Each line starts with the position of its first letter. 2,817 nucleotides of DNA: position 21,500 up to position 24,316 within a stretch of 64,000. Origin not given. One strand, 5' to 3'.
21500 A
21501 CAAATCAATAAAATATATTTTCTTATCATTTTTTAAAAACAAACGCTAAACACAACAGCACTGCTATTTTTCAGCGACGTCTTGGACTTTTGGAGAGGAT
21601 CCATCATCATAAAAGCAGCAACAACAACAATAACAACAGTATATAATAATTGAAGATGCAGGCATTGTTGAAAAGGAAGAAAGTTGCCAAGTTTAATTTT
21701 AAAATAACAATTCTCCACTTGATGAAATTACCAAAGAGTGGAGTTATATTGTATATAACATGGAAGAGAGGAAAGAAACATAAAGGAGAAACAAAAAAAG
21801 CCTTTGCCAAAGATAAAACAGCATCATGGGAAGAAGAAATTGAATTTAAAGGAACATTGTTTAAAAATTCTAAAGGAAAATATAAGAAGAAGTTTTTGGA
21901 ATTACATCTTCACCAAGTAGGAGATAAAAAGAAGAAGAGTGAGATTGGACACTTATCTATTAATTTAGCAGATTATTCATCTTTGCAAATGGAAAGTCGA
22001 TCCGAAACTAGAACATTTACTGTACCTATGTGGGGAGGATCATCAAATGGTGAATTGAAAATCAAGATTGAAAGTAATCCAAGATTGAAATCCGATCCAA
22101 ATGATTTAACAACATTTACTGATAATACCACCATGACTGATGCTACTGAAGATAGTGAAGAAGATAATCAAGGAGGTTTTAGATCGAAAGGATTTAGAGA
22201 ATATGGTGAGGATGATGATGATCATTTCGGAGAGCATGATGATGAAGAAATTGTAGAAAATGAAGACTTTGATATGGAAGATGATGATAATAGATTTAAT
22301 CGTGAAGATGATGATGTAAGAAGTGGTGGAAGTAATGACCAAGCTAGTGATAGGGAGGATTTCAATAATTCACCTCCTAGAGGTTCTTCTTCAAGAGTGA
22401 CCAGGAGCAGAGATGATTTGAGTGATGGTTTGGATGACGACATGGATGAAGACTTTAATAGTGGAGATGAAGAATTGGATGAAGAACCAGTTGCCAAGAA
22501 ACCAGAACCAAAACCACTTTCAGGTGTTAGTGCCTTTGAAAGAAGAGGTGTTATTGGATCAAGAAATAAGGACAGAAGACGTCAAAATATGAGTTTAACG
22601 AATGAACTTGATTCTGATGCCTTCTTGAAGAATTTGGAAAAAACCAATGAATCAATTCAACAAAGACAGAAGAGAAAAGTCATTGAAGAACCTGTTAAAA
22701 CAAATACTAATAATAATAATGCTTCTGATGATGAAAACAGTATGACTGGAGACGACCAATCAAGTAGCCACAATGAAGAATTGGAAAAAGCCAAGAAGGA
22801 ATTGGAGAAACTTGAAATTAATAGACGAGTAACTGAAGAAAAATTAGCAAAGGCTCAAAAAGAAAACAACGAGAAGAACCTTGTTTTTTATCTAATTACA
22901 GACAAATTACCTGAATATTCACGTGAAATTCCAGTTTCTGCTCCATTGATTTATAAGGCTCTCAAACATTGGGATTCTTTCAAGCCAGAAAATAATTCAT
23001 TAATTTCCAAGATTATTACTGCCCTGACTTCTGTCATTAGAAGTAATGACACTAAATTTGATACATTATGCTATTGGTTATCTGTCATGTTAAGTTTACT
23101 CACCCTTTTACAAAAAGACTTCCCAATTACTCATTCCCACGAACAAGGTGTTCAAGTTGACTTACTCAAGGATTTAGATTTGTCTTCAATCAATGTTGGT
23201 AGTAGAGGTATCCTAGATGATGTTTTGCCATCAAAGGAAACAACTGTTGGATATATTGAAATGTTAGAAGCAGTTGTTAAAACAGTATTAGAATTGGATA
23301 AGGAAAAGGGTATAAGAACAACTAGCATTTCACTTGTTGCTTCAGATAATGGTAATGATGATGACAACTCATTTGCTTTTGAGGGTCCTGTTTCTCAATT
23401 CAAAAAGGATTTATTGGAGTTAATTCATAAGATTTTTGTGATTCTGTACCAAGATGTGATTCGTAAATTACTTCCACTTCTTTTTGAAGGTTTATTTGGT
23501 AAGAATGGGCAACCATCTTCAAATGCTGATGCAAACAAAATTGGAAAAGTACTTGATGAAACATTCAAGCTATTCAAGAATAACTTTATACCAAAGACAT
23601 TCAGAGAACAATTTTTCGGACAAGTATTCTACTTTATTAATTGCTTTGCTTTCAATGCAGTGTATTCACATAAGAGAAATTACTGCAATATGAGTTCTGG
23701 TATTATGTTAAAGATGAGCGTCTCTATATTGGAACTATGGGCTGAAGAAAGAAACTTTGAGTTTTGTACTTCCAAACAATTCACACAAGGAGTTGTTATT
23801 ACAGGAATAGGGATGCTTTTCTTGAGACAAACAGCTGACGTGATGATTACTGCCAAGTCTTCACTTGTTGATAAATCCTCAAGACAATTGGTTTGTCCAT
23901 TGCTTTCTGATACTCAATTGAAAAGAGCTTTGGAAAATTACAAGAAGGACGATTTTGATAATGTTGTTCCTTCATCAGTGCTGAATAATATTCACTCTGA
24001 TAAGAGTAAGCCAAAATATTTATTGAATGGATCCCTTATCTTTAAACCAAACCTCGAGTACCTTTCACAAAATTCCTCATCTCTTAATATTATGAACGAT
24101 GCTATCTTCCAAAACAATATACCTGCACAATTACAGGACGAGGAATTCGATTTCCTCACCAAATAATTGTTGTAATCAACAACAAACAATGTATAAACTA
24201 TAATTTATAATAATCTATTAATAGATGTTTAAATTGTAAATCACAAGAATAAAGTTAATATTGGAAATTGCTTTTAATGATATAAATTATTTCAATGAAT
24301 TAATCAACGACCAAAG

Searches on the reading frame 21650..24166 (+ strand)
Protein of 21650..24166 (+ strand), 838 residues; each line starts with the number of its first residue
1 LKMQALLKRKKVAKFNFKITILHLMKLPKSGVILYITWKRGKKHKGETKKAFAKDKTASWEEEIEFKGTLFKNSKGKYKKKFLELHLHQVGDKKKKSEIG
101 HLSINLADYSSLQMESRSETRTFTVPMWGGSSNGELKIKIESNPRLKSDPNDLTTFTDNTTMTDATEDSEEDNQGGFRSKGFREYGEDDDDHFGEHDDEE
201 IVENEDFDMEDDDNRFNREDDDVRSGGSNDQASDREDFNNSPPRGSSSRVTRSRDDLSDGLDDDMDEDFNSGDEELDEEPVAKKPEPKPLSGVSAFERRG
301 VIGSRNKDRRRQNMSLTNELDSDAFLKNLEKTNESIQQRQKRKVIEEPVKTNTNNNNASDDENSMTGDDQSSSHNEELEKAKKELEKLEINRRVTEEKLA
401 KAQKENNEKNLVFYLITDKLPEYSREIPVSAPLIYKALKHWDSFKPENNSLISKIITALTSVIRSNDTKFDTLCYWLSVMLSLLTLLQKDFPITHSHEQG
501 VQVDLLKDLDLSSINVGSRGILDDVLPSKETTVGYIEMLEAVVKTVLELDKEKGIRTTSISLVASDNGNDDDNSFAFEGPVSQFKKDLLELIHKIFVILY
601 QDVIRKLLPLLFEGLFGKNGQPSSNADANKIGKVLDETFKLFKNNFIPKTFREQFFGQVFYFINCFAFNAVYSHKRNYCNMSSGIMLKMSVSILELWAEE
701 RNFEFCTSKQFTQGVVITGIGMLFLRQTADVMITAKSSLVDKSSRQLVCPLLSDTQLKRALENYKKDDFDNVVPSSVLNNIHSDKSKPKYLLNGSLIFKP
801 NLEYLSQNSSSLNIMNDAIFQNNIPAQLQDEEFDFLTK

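Call 45: search_protein_families(library=pfam, proteins=[window:21650-24166:+], max_evalue=0.00001)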
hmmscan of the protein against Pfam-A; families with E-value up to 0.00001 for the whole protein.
window:21650-24166:+ (838 aa): 2 families
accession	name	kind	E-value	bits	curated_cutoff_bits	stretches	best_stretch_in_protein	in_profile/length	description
PF10358.15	NT-C2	-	3.2e-27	95.4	25.2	1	10-144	2-136/143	N-terminal C2 in EEIG1 and EHBP1 proteins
PF01843.25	DIL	-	3.1e-20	72.7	24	1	654-768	1-105/105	DIL domain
